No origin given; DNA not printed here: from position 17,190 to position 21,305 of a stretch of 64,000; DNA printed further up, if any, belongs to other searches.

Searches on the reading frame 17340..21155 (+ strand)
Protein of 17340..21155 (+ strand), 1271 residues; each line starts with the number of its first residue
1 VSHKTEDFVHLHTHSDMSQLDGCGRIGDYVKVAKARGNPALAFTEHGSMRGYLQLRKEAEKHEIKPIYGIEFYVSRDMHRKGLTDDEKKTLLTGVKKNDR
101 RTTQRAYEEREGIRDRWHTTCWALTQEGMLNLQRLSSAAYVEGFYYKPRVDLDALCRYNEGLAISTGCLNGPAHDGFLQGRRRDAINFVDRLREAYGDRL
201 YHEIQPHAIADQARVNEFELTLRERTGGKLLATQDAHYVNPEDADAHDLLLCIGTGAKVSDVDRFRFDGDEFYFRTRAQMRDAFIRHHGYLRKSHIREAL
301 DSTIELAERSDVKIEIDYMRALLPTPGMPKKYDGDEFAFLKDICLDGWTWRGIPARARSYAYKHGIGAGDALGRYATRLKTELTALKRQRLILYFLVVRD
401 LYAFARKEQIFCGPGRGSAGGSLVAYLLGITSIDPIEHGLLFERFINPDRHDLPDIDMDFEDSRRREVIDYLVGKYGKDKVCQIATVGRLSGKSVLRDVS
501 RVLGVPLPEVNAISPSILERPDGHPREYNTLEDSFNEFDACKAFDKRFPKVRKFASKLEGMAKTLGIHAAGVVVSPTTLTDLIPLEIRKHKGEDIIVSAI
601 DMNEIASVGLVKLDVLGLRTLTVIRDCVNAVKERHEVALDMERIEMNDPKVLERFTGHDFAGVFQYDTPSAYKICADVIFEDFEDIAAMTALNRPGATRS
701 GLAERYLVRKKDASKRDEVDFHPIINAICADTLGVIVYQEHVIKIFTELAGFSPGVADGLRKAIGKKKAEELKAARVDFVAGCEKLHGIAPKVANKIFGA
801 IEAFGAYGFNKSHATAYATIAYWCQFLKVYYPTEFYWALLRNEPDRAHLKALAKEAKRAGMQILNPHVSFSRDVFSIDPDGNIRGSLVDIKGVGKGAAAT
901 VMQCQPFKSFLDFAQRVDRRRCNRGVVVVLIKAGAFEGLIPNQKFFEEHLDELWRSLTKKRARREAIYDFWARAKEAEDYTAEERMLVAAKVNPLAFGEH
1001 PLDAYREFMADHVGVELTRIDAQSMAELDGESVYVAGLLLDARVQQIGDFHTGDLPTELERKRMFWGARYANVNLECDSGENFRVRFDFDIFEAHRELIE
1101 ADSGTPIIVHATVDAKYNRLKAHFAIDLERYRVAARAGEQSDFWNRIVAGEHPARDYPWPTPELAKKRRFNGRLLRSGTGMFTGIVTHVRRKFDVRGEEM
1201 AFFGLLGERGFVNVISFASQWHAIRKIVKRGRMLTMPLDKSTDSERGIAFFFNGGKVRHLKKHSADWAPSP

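Call 16: search_protein_families(library=phrogs, proteins=[window:17340-21155:+])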
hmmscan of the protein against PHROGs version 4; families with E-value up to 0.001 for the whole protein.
window:17340-21155:+ (1271 aa): 9 families
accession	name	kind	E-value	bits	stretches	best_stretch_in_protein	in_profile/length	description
phrog_405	-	DNA, RNA and nucleotide metabolism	7.2e-287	955.8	1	4-1231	40-1054/1190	DNA polymerase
phrog_11165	-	DNA, RNA and nucleotide metabolism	2.6e-142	476.5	1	374-905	39-575/782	DNA polymerase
phrog_12219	-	DNA, RNA and nucleotide metabolism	2.6e-75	255.3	1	453-941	1-524/823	DNA polymerase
phrog_21652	-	DNA, RNA and nucleotide metabolism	6.2e-71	240.4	1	418-780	36-425/476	DNA polymerase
phrog_7513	-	unknown function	4.4e-63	214.7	1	6-455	9-453/461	-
phrog_13169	-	DNA, RNA and nucleotide metabolism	1e-39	137.7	1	11-450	6-413/463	DNA polymerase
phrog_4335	-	unknown function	2e-20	74.4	1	787-905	11-129/421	-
phrog_20695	-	DNA, RNA and nucleotide metabolism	2.8e-05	24.1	1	855-940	45-131/440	DNA binding protein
phrog_11127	-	DNA, RNA and nucleotide metabolism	5.1e-05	24.3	1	400-446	124-170/171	DNA polymerase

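Call 17: search_dna_similar(query=window:17340-21155:+, collection=phages, mode=protein, max_rows=15)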
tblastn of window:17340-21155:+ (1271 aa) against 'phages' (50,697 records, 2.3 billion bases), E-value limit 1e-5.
Records with a match: 1447; places in all: 1453; records where one place covers at least 80% of the query: 67.
Best place of each record, by identity: <60% 1447.
By first word of the organism name: Pseudomonas 302; Mycobacterium 281; Streptomyces 211; Gordonia 132; Bacillus 99; Bacteriophage 58; Staphylococcus 49; Microbacterium 36; Escherichia 31; Rhodococcus 22; and 57 more.
By host as written in the record: Mycobacterium smegmatis mc2 155 203; Pseudomonas aeruginosa 118; - 116; Pseudomonas aeruginosa PAO1 86; Streptomyces griseus ATCC 10137 81; Gordonia terrae 3612 65; Streptomyces lividans JI 1326 44; Mycobacterium smegmatis mc#155 37; and 239 more.
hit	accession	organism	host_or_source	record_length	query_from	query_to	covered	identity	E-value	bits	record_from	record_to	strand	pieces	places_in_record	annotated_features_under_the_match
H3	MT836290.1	Bacteriophage sp.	human fecal samples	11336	7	1035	81%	34.3%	7e-162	543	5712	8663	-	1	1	record has no annotation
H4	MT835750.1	Bacteriophage sp.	human fecal samples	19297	8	1045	82%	33.7%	1e-151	513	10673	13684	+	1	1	record has no annotation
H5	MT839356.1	Bacteriophage sp.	human fecal samples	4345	8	1102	86%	31.9%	2e-150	496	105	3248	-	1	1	record has no annotation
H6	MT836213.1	Bacteriophage sp.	human fecal samples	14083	1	1045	82%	33.4%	2e-163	547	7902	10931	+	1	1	record has no annotation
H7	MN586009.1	Streptomyces phage Phettuccine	Streptomyces griseofuscus ATCC 23916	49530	7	1080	85%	32.4%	4e-147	499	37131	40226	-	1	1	53: DnaE-like DNA polymerase III alpha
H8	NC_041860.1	Streptomyces phage Danzina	Streptomyces venezuelae ATCC 10712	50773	5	1080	85%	32.2%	3e-145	494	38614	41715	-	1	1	DNA polymerase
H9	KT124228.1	Streptomyces phage Danzina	Streptomyces venezuelae ATCC 10712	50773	5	1080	85%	32.2%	3e-145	494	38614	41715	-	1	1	DnaE-like DNA polymerase III alpha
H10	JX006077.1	Saccharomonospora phage PIS 136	Saccharomonospora sp.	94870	6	1103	86%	31.5%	3e-133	458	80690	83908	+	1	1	DNA polymerase III alpha subunit | Na+/proline symporter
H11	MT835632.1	Bacteriophage sp.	human fecal samples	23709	7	1044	82%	33.1%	8e-155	522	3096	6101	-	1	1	record has no annotation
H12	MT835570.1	Bacteriophage sp.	human fecal samples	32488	2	1050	83%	32.6%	7e-142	484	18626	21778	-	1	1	record has no annotation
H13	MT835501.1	Bacteriophage sp.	human fecal samples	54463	8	1045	82%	32.9%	2e-151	513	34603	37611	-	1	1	record has no annotation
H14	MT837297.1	Bacteriophage sp.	human fecal samples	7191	8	1045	82%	32.8%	5e-162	541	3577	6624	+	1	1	record has no annotation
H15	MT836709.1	Bacteriophage sp.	human fecal samples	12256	4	1135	86%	31.3%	1e-109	483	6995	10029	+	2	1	record has no annotation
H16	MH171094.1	Streptomyces phage Nabi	Streptomyces griseus ATCC 10137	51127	8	1080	84%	31.7%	3e-143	488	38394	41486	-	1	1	55: DnaE-like DNA polymerase III alpha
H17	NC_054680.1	Streptomyces phage Goby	Streptomyces toxytricini NRRL B-5426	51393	5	1080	85%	31.6%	2e-143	489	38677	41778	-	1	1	55: DNA polymerase | 56: endonuclease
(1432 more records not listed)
